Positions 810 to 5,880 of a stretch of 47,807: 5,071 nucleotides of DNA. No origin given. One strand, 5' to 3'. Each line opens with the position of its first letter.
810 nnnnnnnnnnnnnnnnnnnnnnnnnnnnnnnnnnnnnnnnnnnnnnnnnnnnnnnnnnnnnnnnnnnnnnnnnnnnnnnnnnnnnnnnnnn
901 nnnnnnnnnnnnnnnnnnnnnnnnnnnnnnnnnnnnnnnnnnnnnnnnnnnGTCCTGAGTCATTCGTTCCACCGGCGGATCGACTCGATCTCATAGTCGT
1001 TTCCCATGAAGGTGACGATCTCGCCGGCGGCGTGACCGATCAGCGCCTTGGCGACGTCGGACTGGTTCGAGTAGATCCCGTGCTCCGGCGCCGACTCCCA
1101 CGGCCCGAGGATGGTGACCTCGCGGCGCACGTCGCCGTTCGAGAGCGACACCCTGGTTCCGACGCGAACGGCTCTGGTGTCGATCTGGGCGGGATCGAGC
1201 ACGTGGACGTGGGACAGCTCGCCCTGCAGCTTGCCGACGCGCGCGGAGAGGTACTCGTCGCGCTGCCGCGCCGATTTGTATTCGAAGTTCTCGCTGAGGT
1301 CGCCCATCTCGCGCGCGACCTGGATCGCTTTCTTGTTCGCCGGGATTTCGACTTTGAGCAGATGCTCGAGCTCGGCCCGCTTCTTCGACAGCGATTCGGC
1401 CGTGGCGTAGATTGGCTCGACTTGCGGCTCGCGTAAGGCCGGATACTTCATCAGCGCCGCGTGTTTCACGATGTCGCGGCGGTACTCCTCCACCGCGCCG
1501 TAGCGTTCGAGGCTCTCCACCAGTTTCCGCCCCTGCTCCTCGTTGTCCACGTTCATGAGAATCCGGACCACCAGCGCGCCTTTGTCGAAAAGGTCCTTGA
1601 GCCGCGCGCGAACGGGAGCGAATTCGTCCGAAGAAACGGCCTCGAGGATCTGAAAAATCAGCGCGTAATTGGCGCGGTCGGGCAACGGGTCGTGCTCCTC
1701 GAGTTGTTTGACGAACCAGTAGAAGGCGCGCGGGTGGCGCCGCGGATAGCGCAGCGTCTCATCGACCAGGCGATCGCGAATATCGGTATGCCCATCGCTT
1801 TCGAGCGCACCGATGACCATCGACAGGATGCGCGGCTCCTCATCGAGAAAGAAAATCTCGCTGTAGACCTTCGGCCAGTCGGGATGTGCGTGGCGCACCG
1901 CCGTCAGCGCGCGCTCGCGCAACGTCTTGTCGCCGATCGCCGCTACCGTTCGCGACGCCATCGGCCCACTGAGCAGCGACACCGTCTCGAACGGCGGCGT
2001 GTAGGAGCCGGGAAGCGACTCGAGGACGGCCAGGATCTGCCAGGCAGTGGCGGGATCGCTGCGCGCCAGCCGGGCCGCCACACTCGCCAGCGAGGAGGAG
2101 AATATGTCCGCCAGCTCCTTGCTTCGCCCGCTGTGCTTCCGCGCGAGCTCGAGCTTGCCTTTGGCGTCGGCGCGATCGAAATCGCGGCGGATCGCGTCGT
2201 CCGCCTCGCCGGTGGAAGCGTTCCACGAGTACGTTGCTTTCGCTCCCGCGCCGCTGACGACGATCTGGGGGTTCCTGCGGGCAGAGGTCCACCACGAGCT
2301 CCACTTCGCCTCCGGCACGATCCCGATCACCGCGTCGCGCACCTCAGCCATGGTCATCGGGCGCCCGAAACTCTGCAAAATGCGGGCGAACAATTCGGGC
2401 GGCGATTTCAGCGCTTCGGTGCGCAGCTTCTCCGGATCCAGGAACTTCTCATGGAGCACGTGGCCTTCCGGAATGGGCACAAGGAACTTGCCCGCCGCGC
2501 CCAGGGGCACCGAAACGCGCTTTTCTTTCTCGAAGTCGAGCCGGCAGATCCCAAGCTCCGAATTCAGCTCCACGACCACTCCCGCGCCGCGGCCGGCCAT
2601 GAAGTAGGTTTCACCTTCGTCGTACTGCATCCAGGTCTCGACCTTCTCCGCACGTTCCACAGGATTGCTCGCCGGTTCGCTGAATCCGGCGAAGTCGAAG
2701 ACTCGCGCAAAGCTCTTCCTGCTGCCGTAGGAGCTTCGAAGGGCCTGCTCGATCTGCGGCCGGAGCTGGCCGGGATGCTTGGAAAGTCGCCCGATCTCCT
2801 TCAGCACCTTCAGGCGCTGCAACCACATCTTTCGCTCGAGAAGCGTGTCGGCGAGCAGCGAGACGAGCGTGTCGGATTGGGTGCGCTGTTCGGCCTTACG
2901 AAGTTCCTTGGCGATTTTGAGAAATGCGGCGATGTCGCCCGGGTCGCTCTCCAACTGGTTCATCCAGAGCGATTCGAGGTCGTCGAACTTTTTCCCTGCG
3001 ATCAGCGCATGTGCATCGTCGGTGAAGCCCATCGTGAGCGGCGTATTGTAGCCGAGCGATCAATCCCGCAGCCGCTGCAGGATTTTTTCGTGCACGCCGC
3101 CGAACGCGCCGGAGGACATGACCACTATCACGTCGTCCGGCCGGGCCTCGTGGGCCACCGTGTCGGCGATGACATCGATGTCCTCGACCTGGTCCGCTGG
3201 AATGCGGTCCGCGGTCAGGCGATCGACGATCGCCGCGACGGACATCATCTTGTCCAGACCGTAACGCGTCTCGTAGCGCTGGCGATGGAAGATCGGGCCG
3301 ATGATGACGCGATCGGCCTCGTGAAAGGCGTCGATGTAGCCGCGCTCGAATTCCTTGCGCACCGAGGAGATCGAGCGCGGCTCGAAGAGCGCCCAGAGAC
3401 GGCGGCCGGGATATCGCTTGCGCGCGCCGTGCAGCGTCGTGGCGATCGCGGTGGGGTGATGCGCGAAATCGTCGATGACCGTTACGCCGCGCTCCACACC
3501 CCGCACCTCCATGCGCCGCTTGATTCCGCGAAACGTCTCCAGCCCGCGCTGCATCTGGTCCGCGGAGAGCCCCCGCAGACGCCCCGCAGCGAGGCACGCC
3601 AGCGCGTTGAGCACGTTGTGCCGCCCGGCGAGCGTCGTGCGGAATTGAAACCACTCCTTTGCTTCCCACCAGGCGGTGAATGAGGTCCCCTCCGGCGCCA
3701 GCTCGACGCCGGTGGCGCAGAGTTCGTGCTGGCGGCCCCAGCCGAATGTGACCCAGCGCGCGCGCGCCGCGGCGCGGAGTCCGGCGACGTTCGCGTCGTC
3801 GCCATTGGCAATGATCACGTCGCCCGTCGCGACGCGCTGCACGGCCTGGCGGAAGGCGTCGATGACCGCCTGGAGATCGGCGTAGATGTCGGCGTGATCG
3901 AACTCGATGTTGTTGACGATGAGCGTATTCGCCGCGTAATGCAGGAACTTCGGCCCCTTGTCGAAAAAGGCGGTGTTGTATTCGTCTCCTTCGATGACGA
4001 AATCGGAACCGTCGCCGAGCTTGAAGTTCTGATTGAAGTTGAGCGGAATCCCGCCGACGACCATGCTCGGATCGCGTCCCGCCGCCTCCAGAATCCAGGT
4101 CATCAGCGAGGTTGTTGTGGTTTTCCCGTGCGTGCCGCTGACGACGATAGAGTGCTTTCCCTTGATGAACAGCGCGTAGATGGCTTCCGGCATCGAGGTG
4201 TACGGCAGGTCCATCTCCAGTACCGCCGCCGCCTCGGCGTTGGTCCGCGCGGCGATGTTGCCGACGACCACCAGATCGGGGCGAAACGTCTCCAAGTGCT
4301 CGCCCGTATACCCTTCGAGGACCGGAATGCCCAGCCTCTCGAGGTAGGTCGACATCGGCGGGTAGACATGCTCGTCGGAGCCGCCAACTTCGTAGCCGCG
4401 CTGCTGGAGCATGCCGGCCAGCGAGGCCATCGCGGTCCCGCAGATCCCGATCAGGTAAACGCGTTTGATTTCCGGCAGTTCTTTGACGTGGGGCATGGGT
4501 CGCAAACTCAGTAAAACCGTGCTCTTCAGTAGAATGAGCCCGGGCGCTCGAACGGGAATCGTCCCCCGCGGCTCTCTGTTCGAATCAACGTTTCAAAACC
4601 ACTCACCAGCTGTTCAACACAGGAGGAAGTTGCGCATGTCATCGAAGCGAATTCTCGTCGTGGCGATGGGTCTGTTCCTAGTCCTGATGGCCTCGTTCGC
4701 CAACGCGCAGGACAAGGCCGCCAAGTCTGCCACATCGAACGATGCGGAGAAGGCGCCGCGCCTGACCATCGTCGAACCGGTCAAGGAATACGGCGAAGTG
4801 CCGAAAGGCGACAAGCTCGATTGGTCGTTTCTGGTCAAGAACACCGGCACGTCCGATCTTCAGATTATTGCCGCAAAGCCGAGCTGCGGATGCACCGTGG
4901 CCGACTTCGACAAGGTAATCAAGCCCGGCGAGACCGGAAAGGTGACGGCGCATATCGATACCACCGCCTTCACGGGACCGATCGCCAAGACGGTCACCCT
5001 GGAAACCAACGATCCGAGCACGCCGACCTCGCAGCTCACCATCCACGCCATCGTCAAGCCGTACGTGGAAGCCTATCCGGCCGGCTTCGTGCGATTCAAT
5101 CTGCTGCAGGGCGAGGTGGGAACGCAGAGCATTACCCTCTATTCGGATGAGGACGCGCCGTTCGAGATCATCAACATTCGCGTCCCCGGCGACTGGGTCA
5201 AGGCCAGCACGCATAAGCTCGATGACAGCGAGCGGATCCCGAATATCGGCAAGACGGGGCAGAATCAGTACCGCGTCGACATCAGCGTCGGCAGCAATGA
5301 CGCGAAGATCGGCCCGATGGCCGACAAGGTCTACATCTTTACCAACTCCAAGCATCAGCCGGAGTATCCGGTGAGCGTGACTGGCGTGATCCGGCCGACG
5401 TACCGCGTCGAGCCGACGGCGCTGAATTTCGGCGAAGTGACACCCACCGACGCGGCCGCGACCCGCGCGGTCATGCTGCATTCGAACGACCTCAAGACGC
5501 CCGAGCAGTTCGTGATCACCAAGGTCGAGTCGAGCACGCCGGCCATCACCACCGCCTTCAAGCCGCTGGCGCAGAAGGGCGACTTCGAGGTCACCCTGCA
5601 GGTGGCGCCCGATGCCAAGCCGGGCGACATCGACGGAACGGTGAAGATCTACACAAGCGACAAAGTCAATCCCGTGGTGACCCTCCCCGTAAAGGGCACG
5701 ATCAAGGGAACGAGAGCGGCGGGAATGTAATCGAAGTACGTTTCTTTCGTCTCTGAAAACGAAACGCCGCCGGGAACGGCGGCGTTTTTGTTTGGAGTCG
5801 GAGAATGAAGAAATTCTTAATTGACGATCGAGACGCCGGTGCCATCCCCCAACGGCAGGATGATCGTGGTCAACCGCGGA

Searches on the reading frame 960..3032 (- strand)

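Call 79: search_protein_families(library=pfam, proteins=[window:960-3032:-], max_evalue=0.00001)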
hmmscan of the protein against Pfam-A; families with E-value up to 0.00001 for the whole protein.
window:960-3032:- (690 aa): 2 families
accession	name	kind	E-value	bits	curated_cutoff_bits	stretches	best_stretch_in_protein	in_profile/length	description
PF03449.20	GreA_GreB_N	-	8.6e-19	68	24.5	1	541-611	1-71/71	Transcription elongation factor, N-terminal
PF01272.25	GreA_GreB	-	7.7e-12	45.5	26.9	1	620-682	4-72/77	Transcription elongation factor, GreA/GreB, C-term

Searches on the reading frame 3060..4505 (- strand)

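Call 79: search_protein_families(library=pfam, proteins=[window:3060-4505:-], max_evalue=0.00001)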
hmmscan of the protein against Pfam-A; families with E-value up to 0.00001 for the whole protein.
window:3060-4505:- (481 aa): 3 families
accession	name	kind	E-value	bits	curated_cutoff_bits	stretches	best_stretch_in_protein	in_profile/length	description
PF08245.18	Mur_ligase_M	-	1.5e-22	81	24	1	122-307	1-199/200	Mur ligase middle domain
PF02875.26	Mur_ligase_C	-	2.9e-17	64.1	28.4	1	330-466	1-127/127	Mur ligase, glutamate ligase domain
PF01225.30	Mur_ligase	-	1.7e-14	54.4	21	1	16-112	2-90/95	Mur ligase family, catalytic domain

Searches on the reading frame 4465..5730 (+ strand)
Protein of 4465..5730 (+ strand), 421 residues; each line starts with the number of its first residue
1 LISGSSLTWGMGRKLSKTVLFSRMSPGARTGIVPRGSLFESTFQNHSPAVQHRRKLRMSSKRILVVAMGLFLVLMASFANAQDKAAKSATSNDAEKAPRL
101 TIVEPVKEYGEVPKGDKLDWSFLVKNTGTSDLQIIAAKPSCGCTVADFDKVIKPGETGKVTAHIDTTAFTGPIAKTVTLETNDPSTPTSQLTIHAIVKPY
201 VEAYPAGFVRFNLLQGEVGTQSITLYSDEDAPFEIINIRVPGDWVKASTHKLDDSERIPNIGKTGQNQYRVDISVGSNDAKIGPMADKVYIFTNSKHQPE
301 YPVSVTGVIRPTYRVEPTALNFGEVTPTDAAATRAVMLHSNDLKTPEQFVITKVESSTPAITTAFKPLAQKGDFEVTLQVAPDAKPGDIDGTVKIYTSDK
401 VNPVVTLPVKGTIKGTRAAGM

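Call 80: search_protein_families(library=pfam, proteins=[window:4465-5730:+], max_evalue=0.00001)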
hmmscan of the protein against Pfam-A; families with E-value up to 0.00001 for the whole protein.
window:4465-5730:+ (421 aa): 2 families
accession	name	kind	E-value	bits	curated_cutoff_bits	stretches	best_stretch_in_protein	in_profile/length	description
PF07610.17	DUF1573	-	3.1e-25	88.5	26.1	1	104-196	5-97/98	Protein of unknown function (DUF1573)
PF22544.2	HYDIN_VesB_CFA65-like_Ig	-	6e-14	52.5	25.5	1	106-195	9-99/100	HYDIN/CFA65/VesB-like, Ig-like domain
